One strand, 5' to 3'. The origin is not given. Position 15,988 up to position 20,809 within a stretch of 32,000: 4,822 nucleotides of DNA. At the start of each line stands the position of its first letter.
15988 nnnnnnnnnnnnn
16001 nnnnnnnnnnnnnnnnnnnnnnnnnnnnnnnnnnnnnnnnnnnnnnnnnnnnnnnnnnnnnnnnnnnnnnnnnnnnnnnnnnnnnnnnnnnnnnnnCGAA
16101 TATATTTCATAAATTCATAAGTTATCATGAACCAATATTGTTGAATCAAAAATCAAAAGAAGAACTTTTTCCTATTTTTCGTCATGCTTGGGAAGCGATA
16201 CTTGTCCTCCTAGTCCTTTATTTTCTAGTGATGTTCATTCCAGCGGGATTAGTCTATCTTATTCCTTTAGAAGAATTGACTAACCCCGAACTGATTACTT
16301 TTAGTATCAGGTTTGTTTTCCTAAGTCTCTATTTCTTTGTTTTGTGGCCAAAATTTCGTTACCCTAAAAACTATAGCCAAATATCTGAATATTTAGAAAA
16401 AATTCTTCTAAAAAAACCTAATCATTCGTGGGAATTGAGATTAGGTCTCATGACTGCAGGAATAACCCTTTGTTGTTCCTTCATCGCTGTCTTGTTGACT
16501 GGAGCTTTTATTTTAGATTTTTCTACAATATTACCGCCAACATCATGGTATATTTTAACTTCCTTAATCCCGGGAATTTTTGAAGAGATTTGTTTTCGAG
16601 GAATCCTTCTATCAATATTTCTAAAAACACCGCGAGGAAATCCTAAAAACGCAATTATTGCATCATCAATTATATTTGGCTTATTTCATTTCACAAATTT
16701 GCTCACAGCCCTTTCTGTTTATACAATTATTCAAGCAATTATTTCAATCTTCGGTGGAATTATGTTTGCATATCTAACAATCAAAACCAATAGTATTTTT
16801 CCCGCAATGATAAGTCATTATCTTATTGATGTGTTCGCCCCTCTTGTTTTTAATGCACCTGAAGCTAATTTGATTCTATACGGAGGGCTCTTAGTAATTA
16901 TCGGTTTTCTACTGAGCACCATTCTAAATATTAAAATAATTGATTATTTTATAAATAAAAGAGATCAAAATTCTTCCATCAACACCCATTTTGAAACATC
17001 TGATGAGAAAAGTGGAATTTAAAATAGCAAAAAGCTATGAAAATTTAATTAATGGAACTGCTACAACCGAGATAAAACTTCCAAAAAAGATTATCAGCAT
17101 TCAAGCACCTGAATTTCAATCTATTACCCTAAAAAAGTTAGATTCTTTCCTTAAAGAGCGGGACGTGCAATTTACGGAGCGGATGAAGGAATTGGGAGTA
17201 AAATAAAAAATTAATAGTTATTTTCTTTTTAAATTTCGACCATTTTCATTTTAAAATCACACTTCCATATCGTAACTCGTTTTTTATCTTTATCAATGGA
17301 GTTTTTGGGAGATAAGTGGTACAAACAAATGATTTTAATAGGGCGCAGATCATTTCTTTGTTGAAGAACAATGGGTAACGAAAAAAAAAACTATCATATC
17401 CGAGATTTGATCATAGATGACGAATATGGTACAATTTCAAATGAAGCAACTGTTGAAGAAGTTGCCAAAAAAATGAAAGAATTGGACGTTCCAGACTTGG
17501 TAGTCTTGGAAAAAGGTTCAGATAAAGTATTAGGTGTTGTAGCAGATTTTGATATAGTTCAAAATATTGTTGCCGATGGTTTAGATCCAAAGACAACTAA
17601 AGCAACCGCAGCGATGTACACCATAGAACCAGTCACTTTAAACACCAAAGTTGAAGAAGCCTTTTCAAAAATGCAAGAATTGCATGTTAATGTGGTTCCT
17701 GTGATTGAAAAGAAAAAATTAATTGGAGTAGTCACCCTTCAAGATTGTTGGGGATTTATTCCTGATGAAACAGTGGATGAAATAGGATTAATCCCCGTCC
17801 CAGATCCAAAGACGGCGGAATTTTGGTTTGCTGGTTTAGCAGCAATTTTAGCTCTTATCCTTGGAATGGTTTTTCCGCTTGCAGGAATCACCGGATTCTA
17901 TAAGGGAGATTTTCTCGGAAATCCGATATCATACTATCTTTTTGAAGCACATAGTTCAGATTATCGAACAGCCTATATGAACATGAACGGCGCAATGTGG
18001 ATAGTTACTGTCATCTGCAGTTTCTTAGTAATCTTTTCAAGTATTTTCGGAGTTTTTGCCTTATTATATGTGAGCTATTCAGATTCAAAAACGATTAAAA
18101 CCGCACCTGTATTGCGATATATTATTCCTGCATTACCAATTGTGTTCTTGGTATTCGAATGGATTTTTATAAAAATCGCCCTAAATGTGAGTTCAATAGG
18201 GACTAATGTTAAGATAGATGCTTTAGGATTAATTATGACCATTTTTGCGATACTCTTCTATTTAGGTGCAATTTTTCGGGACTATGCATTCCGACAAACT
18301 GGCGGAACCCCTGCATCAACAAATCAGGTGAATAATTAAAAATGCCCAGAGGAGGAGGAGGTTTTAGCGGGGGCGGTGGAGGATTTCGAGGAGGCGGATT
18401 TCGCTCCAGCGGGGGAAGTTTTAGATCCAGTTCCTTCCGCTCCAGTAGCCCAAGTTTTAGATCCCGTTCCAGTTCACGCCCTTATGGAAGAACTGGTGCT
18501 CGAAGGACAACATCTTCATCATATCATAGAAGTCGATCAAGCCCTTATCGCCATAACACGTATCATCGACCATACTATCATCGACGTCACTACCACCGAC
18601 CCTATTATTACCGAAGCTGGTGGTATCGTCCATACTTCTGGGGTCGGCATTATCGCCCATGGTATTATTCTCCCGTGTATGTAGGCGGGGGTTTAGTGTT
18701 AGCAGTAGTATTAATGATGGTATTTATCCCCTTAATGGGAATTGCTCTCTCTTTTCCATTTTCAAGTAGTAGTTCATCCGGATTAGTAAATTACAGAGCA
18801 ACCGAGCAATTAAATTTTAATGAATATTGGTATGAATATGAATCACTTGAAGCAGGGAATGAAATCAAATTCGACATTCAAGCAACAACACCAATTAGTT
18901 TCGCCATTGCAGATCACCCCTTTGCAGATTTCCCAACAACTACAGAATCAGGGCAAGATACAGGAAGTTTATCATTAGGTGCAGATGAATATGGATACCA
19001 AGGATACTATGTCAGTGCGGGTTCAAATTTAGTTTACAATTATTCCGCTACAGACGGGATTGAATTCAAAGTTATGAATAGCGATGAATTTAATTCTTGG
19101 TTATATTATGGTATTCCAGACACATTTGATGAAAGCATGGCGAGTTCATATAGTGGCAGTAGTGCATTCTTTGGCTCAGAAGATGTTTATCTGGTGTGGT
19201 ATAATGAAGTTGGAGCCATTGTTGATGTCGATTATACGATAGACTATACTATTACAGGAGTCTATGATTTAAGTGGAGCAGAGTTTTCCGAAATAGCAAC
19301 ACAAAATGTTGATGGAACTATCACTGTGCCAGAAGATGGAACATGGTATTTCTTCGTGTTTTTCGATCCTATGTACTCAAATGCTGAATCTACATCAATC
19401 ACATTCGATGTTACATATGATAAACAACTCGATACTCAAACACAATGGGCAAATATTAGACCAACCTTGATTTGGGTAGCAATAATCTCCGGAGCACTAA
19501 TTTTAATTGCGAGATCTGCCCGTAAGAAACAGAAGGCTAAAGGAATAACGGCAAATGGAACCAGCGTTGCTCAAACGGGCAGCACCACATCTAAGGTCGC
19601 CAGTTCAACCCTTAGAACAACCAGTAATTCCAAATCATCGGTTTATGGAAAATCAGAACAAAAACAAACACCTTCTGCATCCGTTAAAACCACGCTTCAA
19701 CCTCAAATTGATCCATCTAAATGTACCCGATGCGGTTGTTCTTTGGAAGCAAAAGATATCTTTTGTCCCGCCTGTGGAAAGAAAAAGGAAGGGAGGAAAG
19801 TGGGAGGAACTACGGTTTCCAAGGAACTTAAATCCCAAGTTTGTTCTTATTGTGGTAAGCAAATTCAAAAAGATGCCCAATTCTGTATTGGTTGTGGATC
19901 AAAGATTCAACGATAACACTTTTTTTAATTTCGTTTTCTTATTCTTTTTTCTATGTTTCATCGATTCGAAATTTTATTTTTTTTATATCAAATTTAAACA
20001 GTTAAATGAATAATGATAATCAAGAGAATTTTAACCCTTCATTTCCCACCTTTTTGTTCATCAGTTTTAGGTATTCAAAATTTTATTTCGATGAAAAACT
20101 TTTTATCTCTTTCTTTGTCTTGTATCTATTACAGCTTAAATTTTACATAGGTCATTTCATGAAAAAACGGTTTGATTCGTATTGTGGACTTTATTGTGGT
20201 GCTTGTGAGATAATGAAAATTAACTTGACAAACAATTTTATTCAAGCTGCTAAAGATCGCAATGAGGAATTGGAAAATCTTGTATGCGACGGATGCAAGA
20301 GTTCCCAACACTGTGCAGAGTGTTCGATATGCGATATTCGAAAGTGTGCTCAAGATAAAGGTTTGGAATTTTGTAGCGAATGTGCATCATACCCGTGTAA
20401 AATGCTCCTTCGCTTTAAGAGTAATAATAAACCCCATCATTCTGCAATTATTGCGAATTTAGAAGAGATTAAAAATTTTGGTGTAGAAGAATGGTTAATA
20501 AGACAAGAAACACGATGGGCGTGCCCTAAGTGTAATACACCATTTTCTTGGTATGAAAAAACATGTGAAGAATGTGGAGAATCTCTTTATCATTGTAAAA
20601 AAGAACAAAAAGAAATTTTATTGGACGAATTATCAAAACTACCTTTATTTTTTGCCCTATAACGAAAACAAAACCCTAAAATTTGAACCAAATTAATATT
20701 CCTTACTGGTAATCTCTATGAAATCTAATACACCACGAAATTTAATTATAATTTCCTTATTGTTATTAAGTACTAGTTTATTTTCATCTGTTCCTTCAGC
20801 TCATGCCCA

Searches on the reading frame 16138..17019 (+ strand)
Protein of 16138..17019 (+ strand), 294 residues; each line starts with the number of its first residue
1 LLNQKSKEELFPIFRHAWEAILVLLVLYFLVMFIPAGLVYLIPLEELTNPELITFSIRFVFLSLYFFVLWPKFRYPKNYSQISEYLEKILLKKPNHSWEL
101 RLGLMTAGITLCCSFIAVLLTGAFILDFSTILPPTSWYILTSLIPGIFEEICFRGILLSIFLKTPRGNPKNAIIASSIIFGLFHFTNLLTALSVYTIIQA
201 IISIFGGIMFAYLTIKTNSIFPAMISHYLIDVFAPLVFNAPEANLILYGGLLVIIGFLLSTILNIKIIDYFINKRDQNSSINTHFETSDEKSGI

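Call 79: search_protein_families(library=pfam, proteins=[window:16138-17019:+], max_evalue=0.00001)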
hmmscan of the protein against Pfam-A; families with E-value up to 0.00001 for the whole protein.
window:16138-17019:+ (294 aa): 1 family
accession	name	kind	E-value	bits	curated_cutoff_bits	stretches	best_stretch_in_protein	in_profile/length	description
PF02517.21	Rce1-like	-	2.5e-19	69.8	22.4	1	135-232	5-92/93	Type II CAAX prenyl endopeptidase Rce1-like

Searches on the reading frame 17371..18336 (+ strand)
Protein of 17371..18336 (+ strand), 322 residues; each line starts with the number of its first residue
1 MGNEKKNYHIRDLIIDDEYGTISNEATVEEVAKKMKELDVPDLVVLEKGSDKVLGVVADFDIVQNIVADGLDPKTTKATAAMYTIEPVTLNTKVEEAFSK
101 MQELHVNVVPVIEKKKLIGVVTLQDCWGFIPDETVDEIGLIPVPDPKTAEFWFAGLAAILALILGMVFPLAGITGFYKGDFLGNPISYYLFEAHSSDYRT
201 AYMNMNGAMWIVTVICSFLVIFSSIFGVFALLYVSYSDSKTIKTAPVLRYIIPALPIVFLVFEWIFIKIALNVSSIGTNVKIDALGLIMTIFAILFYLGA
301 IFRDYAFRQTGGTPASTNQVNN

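Call 79: search_protein_families(library=pfam, proteins=[window:17371-18336:+], max_evalue=0.00001)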
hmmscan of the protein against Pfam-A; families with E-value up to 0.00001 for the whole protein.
window:17371-18336:+ (322 aa): 1 family
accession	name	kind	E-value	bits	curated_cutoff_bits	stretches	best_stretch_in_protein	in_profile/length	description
PF00571.33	CBS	-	1.9e-13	50.9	24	1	88-125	12-50/57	CBS domain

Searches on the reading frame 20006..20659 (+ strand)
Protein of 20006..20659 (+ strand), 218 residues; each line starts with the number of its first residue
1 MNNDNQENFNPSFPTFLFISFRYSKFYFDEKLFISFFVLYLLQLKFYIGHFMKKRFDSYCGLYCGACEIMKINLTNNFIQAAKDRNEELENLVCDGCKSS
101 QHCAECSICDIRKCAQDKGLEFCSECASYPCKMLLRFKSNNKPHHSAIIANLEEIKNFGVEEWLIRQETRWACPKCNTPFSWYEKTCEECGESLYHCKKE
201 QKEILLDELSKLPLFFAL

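Call 79: search_protein_families(library=pfam, proteins=[window:20006-20659:+], max_evalue=0.00001)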
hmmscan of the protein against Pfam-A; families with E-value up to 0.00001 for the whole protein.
window:20006-20659:+ (218 aa): 1 family
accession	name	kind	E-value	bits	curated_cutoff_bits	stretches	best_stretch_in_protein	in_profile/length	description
PF12675.12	DUF3795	-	9.1e-14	52.1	22.6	1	58-134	3-81/83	Protein of unknown function (DUF3795)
